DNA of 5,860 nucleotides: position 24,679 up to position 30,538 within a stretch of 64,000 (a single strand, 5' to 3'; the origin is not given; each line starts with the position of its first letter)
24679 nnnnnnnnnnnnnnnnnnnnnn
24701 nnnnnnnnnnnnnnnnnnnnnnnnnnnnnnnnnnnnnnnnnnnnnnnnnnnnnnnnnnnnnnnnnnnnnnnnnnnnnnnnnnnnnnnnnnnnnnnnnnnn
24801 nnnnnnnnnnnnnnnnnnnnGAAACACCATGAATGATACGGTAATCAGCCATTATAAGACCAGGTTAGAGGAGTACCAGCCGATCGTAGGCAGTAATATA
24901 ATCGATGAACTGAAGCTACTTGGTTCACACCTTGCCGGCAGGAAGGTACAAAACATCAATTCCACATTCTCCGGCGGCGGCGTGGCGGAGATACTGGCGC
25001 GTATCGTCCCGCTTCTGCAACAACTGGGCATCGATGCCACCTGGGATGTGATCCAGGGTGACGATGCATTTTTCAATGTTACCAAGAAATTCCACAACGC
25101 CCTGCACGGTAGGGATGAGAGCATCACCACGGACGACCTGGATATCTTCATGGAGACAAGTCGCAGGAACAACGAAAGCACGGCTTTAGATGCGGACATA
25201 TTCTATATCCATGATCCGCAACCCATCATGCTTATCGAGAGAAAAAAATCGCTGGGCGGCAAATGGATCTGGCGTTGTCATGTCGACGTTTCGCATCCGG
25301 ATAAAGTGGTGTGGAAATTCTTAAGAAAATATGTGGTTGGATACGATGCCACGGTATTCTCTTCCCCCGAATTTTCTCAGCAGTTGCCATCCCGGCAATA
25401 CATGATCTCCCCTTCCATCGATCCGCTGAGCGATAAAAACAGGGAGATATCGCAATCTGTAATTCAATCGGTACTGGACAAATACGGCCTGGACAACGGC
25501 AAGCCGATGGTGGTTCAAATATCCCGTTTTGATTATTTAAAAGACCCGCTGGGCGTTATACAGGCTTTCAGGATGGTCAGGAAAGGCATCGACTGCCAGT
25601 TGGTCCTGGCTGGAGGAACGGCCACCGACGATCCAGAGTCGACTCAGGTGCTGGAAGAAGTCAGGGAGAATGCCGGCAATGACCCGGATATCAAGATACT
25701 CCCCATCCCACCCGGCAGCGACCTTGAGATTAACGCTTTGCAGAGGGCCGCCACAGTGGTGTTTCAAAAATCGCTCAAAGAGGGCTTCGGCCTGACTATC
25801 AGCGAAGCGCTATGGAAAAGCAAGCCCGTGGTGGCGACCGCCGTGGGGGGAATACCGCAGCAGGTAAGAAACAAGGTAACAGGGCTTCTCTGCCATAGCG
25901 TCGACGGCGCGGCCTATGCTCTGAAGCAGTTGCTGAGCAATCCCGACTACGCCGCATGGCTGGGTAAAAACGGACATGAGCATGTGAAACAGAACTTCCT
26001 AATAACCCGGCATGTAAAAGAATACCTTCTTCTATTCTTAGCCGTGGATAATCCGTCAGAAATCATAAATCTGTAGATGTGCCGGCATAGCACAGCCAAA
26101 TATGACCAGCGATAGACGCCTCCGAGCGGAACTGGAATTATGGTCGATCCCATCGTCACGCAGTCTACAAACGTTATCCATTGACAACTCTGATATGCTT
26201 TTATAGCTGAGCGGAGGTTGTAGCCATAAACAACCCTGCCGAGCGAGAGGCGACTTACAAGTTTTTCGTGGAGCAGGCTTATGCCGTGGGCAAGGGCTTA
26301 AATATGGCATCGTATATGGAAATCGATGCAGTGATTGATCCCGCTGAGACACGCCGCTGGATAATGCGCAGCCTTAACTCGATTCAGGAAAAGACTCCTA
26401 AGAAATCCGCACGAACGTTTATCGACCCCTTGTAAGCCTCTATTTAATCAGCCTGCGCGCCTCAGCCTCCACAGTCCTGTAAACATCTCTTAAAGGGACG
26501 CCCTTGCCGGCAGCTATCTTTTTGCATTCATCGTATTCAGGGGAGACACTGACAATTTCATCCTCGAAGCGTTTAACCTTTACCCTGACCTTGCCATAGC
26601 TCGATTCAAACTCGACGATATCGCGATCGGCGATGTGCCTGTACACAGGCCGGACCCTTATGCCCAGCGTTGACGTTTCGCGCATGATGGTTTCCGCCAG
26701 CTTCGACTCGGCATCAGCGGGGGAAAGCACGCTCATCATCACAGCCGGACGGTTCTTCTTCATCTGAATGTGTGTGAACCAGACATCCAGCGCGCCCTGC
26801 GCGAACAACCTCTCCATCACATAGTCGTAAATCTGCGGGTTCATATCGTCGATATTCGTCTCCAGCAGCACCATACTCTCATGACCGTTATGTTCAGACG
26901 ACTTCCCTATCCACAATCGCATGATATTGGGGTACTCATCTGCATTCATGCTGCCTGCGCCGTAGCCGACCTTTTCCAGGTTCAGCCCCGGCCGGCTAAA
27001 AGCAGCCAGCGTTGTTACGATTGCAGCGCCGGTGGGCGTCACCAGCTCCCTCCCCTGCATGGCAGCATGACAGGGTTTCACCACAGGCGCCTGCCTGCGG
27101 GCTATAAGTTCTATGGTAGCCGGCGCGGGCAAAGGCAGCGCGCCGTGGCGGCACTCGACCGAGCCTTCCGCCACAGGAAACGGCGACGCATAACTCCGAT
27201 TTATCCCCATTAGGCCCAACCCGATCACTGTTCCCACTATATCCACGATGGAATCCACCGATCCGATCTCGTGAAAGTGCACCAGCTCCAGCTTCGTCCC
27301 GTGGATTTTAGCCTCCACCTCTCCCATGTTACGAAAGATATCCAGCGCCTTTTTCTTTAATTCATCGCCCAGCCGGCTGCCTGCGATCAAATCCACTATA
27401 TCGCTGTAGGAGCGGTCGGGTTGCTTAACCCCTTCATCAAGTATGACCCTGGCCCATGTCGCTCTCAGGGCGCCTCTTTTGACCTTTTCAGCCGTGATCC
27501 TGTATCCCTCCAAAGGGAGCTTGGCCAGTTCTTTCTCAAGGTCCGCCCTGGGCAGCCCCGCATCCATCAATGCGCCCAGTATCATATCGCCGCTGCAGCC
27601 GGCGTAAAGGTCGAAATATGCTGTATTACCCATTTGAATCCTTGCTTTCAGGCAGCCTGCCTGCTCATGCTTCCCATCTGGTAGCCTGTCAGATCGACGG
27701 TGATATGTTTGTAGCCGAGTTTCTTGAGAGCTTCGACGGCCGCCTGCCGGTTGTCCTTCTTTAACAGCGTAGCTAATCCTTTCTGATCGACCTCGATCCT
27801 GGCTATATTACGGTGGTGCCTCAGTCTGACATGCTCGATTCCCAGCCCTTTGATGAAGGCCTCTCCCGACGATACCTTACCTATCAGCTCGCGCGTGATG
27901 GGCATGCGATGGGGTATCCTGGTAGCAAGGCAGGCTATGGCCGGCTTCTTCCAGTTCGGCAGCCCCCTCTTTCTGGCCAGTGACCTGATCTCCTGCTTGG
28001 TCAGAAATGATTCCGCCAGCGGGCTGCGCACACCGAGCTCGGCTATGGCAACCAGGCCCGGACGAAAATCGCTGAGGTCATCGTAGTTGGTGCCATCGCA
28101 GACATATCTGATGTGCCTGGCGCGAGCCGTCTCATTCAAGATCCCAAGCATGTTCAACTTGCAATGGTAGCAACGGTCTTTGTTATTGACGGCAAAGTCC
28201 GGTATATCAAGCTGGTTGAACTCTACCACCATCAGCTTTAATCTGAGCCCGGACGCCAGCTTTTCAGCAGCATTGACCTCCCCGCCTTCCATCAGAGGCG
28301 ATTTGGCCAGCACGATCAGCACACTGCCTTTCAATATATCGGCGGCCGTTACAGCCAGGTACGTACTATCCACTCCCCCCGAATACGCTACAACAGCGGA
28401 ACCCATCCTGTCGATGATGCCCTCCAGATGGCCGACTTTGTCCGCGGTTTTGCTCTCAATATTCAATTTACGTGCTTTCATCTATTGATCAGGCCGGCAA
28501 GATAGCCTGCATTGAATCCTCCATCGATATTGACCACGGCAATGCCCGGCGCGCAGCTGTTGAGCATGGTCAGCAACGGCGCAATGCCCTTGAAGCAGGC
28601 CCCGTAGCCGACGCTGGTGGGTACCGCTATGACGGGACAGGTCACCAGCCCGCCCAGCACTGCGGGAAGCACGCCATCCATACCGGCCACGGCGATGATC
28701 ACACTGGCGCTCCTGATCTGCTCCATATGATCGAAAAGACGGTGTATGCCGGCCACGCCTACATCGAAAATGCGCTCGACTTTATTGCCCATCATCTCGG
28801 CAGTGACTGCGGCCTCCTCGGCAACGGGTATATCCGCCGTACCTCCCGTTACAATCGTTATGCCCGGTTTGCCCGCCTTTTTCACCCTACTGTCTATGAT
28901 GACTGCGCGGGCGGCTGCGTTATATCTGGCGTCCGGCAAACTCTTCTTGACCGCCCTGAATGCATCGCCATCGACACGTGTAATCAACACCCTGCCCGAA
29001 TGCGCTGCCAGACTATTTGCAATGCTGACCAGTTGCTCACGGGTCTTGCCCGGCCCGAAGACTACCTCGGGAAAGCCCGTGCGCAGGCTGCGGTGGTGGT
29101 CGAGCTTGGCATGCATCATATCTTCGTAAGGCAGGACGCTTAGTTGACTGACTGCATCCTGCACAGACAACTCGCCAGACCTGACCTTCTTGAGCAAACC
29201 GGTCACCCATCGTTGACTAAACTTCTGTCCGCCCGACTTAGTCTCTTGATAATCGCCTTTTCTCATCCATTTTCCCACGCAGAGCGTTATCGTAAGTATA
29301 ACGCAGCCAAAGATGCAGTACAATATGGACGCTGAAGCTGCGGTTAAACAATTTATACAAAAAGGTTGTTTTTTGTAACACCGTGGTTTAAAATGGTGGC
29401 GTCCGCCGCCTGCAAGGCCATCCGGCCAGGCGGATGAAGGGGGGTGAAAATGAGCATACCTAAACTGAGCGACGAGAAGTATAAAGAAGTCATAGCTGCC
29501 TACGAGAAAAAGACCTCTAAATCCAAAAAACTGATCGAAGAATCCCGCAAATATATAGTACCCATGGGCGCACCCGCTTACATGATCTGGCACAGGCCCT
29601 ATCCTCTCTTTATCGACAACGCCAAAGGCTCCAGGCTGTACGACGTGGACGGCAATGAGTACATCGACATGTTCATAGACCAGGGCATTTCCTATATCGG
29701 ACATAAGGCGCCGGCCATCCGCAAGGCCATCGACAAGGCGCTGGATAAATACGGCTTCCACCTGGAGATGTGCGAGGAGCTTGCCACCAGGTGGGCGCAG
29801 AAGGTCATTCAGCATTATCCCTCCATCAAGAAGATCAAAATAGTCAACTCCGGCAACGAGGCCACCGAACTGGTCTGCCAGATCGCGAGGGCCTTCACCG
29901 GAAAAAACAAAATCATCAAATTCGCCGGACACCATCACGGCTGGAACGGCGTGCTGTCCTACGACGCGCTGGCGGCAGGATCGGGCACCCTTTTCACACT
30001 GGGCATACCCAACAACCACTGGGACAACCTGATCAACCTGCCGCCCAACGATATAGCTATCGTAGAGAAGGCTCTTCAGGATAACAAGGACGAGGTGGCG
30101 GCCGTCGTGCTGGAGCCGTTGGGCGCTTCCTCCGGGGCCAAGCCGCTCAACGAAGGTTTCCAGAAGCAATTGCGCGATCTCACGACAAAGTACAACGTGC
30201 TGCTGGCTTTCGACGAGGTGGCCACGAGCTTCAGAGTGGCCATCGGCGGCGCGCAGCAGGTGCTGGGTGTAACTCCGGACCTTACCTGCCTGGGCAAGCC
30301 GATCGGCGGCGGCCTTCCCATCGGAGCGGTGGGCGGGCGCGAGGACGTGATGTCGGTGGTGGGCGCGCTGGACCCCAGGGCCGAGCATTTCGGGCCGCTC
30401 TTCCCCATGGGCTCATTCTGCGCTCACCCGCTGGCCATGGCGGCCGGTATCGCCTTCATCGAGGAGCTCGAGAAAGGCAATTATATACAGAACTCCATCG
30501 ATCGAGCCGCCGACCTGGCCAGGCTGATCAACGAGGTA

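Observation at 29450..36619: BKACE-centred catabolic cluster with a HemL-like aminotransferase, two dehydrogenases and two transporters: substrate unknown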

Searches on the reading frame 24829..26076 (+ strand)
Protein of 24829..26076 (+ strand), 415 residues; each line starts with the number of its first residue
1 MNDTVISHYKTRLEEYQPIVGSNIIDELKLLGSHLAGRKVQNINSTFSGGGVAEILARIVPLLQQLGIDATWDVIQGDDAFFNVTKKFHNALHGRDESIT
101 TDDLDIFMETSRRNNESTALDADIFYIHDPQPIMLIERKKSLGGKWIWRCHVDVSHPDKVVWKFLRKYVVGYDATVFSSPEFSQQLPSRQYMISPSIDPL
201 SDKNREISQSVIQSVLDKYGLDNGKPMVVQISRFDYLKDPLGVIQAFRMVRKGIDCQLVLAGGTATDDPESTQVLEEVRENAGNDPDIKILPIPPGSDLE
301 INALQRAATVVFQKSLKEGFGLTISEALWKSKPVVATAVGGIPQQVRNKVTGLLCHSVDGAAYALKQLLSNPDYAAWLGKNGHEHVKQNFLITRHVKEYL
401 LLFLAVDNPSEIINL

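Call 5: search_protein_families(library=pfam, proteins=[window:24829-26076:+])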
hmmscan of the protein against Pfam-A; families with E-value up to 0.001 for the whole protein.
window:24829-26076:+ (415 aa): 4 families
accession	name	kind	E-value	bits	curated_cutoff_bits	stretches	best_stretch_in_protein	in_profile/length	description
PF21269.3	TreT_GT1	-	1.3e-53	180.9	27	1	42-183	1-143/144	Trehalose synthase, N-terminal domain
PF00534.26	Glycos_transf_1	-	1.8e-24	86.6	26.4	1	217-384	7-171/172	Glycosyl transferases group 1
PF13692.12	Glyco_trans_1_4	-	1.4e-15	58.2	27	1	226-371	2-142/142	Glycosyl transferases group 1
PF20706.3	GT4-conflict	-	2.2e-06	27.3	26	1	225-353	197-327/385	Family 4 Glycosyltransferase in conflict systems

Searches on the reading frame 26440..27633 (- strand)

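Call 5: search_protein_families(library=pfam, proteins=[window:26440-27633:-])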
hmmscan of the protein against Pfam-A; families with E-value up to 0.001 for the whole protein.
window:26440-27633:- (397 aa): 1 family
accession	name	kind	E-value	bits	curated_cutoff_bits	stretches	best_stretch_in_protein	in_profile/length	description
PF01969.22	Ni_insertion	-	6.7e-134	447.2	22.1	1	5-385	1-375/375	Nickel insertion protein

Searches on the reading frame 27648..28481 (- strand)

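Call 5: search_protein_families(library=pfam, proteins=[window:27648-28481:-])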
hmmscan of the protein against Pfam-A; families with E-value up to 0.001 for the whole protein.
window:27648-28481:- (277 aa): 1 family
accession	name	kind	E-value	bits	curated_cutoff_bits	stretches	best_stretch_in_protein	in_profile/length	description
PF02540.23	NAD_synthase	-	0.00016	21.3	21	0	28-122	20-109/242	NAD synthase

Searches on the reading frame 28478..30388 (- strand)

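Call 5: search_protein_families(library=pfam, proteins=[window:28478-30388:-])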
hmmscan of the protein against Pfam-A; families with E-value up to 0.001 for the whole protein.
window:28478-30388:- (636 aa): 1 family
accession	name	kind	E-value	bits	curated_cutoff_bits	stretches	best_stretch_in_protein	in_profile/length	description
PF00731.26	AIRC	-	8.3e-15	55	30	1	510-632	2-124/148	AIR carboxylase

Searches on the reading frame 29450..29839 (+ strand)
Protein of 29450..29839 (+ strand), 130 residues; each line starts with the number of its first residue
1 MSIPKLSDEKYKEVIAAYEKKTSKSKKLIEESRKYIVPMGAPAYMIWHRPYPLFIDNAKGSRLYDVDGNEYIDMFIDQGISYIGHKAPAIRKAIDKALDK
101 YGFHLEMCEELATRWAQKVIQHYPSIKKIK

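Call 48: search_solved_structures(query=window:29450-29839:+, show_alignments=5, max_evalue=0.001)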
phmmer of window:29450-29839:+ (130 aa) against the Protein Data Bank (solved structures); distinct sequences matched with E-value up to 0.001: 46.
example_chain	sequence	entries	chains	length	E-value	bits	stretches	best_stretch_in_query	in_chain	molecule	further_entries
6g1f_A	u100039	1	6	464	5.1e-14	55.9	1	14-129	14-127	D-phenylglycine aminotransferase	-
6dvs_A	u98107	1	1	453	5.7e-14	55.8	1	15-129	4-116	D-phenylglycine aminotransferase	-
2cy8_A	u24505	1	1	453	6.1e-14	55.7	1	15-129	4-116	D-phenylglycine aminotransferase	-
2yku_A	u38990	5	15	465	6.5e-12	49.1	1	34-128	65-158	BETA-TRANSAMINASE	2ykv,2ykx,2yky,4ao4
6iz9_A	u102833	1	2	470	6.6e-12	49.1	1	34-128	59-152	Beta-transaminase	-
9wrf_A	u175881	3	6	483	2.2e-10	44.2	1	10-102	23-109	Broad substrate specificity amino-acid racemase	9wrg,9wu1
6w80_A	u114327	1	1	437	8e-10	42.4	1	51-101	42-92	Glutamate-1-semialdehyde 2,1-aminomutase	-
4ao9_A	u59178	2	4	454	2e-09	41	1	24-129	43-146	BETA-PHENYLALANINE AMINOTRANSFERASE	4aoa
3bs8_A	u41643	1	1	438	2.7e-09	40.6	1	23-128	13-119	Glutamate-1-semialdehyde 2,1-aminomutase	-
3k28_A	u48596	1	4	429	4.7e-09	39.9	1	51-128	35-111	Glutamate-1-semialdehyde 2,1-aminomutase 2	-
4e77_A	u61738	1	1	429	5.7e-09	39.6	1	23-126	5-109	Glutamate-1-semialdehyde 2,1-aminomutase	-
6kfu_A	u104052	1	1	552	3.2e-08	37.2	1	14-93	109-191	Mycosubtilin synthase subunit A,Mycosubtilin synthase subunit A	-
2epj_A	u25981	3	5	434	4.2e-08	36.8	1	24-100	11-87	Glutamate-1-semialdehyde 2,1-aminomutase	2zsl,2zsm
6kfm_A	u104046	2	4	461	9.4e-08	35.7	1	14-93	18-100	Mycosubtilin synthase subunit A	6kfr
5hdm_A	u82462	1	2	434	3.3e-07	33.9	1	50-129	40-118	Glutamate-1-semialdehyde 2,1-aminomutase 1, chloroplastic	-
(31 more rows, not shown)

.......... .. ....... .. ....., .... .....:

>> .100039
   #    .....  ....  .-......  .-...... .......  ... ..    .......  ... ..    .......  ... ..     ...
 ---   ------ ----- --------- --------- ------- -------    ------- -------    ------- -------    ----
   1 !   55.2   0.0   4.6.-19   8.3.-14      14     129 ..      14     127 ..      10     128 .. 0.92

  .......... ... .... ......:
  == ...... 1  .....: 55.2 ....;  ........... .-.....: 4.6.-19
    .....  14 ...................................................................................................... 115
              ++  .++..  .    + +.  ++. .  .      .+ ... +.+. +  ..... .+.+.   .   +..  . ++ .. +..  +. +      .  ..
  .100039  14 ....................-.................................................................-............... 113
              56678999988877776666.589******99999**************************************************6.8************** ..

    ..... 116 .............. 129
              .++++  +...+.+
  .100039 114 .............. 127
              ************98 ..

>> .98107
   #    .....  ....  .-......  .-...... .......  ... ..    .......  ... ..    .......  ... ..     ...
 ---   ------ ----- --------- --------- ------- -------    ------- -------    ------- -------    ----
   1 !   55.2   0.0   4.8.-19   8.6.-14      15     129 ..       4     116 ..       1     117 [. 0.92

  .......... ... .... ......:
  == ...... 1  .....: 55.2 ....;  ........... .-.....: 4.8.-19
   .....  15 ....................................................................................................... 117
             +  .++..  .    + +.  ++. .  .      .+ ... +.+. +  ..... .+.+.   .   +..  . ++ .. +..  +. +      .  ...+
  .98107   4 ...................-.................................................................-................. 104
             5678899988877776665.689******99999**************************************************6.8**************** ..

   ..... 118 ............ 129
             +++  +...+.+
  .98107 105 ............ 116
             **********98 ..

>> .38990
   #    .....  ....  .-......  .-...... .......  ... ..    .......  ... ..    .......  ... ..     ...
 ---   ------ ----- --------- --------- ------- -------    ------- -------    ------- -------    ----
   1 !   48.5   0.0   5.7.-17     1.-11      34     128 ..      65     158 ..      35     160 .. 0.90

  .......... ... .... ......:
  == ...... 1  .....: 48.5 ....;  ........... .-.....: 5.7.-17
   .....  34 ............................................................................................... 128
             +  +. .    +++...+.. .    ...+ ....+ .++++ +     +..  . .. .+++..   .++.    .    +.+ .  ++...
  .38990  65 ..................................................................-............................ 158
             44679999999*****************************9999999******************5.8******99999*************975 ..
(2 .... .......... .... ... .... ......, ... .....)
